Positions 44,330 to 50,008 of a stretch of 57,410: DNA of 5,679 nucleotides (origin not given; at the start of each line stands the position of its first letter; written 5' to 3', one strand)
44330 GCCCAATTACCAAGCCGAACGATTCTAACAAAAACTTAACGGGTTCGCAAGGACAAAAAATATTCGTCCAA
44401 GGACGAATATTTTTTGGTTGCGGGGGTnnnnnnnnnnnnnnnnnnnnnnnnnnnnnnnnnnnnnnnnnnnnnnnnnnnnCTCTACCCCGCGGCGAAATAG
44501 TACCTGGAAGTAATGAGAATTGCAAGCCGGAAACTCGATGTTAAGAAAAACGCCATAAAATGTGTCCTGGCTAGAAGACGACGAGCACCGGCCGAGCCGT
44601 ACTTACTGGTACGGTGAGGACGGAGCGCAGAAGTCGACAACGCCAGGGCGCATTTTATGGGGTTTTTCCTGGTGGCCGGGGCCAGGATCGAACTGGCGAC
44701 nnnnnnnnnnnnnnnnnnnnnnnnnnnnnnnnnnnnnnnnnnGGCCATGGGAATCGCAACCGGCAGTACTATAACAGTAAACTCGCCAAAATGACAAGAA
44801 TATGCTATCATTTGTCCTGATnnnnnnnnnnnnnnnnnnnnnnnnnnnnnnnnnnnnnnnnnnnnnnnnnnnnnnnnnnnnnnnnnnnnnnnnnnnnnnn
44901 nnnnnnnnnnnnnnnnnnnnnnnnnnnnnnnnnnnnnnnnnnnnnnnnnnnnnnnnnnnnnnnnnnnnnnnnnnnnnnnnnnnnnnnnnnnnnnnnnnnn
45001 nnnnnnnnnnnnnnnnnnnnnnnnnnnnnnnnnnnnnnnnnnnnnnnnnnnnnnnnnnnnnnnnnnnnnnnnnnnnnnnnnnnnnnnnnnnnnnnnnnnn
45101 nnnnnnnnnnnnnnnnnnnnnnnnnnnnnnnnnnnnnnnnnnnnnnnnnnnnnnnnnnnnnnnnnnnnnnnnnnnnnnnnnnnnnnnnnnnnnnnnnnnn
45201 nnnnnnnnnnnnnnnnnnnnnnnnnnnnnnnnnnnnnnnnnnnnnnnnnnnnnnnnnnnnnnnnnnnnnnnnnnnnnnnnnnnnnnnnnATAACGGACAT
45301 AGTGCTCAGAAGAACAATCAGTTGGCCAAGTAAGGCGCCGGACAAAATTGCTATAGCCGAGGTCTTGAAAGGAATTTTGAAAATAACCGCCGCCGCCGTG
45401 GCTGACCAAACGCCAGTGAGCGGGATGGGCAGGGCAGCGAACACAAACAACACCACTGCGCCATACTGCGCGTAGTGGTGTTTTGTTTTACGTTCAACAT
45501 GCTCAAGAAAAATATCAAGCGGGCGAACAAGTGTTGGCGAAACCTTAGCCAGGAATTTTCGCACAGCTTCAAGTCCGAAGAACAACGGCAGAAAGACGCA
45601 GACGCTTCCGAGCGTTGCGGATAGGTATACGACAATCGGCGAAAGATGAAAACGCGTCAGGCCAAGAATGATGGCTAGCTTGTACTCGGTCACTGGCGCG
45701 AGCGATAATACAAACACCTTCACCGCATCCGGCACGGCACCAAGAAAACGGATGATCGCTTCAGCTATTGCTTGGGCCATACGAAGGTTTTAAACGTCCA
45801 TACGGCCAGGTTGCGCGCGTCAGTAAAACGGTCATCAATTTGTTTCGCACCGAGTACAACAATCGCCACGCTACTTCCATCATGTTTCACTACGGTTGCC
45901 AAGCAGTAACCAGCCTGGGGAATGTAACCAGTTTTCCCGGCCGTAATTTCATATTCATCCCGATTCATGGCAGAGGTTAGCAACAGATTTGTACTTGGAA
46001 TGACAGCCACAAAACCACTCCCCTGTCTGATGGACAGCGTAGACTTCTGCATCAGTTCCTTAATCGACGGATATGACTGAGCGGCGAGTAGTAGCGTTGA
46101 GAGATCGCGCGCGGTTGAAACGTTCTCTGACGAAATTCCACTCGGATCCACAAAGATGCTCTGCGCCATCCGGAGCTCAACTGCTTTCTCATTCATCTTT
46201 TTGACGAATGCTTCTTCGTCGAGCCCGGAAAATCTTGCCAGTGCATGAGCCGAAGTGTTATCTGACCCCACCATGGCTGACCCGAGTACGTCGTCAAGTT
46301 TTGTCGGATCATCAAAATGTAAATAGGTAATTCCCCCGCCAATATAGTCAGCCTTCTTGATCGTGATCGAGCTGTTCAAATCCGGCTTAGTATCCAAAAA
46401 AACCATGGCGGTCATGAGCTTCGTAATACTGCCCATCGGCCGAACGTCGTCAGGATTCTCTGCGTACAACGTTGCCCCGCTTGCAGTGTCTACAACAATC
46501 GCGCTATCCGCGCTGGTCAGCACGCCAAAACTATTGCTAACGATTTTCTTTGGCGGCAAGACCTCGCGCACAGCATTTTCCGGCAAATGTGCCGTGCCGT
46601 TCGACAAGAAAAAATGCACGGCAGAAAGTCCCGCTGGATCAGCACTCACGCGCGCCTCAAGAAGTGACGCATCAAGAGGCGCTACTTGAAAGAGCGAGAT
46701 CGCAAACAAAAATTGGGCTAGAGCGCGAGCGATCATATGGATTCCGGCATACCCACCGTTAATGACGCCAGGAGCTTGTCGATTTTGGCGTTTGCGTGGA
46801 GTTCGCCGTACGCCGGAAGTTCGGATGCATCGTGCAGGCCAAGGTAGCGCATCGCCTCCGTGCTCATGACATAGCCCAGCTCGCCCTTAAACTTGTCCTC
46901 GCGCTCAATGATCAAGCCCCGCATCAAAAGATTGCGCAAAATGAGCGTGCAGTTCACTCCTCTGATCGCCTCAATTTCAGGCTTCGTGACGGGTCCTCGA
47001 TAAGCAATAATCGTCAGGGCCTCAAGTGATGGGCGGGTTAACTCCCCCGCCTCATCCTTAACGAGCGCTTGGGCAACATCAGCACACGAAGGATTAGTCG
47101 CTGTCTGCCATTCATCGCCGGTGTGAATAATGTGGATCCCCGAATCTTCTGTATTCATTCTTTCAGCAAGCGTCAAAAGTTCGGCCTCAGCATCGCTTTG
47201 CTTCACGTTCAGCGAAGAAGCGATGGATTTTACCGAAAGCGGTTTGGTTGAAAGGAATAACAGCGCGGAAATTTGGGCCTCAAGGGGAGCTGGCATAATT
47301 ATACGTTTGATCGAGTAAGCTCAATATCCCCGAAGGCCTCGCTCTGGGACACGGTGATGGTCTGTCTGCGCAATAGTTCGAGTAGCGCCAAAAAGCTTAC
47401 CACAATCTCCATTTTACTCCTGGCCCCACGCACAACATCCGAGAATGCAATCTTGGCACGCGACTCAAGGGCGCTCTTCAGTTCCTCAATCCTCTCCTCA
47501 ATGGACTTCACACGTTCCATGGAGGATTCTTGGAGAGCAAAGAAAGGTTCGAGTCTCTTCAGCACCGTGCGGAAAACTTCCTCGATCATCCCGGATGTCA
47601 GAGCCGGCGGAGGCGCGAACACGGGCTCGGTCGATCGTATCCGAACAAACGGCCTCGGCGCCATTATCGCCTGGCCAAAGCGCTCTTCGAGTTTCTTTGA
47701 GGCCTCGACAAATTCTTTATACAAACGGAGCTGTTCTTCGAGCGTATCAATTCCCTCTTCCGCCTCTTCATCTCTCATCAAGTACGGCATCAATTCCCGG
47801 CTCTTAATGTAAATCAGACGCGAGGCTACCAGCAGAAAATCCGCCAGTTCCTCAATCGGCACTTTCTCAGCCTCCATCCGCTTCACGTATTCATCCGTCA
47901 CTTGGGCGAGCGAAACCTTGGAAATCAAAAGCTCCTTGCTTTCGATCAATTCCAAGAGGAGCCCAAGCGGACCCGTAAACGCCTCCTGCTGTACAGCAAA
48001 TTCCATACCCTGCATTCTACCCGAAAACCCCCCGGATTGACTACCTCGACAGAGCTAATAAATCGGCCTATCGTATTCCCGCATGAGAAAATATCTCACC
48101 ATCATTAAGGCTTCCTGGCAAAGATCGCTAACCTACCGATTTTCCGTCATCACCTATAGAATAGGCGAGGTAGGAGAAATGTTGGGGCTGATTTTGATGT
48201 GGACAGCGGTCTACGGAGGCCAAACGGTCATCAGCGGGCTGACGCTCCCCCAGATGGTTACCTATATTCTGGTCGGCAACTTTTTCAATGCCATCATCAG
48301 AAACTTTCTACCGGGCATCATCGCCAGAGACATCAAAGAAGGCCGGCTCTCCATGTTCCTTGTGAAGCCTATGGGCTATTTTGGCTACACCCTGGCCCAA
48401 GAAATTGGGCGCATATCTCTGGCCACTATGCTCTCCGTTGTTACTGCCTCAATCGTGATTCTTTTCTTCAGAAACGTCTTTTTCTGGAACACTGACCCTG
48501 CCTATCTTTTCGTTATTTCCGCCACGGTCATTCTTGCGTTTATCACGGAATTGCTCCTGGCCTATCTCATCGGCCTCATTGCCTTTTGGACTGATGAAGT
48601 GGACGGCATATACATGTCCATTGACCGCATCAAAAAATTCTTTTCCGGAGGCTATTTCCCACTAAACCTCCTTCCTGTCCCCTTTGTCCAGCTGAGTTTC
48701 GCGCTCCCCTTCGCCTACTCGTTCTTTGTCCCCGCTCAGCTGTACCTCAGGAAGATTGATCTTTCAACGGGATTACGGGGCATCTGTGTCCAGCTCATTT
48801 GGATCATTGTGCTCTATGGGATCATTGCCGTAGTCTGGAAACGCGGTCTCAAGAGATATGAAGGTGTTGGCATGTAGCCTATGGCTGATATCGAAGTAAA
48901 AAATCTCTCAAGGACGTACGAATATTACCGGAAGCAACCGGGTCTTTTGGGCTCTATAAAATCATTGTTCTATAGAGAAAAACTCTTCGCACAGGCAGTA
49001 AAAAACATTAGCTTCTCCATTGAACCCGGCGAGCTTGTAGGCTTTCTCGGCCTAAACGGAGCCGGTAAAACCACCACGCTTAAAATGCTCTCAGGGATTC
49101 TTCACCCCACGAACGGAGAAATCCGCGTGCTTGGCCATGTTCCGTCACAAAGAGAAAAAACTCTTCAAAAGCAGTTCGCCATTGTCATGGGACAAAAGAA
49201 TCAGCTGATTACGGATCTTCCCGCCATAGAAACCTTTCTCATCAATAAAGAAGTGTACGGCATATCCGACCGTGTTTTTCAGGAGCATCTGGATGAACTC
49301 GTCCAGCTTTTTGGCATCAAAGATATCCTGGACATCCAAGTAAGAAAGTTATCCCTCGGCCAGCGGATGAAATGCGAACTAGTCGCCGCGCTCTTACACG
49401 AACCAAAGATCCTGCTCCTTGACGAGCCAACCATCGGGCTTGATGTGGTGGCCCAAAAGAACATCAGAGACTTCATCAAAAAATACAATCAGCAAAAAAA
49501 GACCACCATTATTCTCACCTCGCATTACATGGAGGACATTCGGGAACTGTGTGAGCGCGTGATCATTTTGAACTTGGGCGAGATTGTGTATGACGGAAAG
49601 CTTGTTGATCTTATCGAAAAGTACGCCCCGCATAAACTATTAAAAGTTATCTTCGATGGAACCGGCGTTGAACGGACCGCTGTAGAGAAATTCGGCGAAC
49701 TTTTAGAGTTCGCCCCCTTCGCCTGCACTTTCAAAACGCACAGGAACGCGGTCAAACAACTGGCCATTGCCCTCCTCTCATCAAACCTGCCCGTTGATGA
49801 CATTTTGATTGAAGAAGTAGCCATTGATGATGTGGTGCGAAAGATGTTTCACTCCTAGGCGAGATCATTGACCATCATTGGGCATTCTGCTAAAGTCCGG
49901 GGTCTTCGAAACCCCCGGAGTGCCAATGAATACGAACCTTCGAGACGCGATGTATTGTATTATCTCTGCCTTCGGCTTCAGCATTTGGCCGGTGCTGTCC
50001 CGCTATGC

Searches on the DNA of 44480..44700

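Call 91: search_rna_families(source=window, start=44480, end=44700, threshold=evalue, max_evalue=1)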
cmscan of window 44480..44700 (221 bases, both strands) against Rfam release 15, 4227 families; matches with E-value up to 1: 0.
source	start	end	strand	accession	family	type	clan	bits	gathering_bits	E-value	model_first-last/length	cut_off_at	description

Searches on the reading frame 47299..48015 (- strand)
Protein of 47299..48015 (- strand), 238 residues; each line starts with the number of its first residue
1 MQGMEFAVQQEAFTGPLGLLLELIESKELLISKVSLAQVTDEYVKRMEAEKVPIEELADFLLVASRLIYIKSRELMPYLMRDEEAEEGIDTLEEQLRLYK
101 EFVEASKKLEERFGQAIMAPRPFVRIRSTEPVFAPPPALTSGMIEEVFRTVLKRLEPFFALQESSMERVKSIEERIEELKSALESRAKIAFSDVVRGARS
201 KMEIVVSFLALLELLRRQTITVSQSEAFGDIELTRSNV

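Call 71: search_protein_families(library=pfam, proteins=[window:47299-48015:-], max_evalue=0.001)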
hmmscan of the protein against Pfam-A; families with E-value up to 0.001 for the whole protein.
window:47299-48015:- (238 aa): 2 families
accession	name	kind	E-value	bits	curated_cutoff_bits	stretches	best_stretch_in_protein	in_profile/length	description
PF02616.19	SMC_ScpA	-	9.6e-25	88.4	24.6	1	23-234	1-230/232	Segregation and condensation protein ScpA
PF04824.21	Rad21_Rec8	-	0.00012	21.7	22.7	1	201-236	17-52/55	Conserved region of Rad21 / Rec8 like protein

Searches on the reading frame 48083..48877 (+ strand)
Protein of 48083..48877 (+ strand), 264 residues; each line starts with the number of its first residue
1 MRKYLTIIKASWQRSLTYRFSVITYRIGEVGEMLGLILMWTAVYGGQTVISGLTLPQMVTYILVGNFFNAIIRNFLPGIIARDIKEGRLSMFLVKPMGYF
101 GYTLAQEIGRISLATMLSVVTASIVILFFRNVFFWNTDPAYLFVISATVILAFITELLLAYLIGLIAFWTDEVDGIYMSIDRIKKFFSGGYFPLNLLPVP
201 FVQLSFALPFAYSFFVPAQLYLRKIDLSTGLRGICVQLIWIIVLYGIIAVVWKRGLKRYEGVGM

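Call 71: search_protein_families(library=pfam, proteins=[window:48083-48877:+], max_evalue=0.001)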
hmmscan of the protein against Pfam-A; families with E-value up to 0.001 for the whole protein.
window:48083-48877:+ (264 aa): 1 family
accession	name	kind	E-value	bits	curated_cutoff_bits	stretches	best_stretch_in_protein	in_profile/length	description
PF06182.17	ABC2_membrane_6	-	4.4e-22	79.4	22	1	32-263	3-229/229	ABC-2 family transporter protein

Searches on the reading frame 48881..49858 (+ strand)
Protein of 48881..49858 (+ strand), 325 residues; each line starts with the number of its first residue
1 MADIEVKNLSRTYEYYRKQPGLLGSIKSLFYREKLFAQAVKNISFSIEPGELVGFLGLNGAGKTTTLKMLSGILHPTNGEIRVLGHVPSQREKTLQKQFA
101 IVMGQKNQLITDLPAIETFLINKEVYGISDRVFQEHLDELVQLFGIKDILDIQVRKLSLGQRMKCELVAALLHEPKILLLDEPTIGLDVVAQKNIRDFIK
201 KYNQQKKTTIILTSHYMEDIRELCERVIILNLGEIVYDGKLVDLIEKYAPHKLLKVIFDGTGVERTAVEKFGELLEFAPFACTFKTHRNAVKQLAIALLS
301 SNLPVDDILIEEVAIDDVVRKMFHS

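Call 71: search_protein_families(library=pfam, proteins=[window:48881-49858:+], max_evalue=0.001)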
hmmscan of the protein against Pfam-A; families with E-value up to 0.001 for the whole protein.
window:48881-49858:+ (325 aa): 2 families
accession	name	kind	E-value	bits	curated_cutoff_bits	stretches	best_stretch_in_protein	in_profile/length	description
PF00005.33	ABC_tran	-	1.1e-29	104.2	25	1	40-184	1-136/137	ABC transporter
PF13304.12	AAA_21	-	3.7e-14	53.9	27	1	113-215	197-298/304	AAA domain, putative AbiEii toxin, Type IV TA system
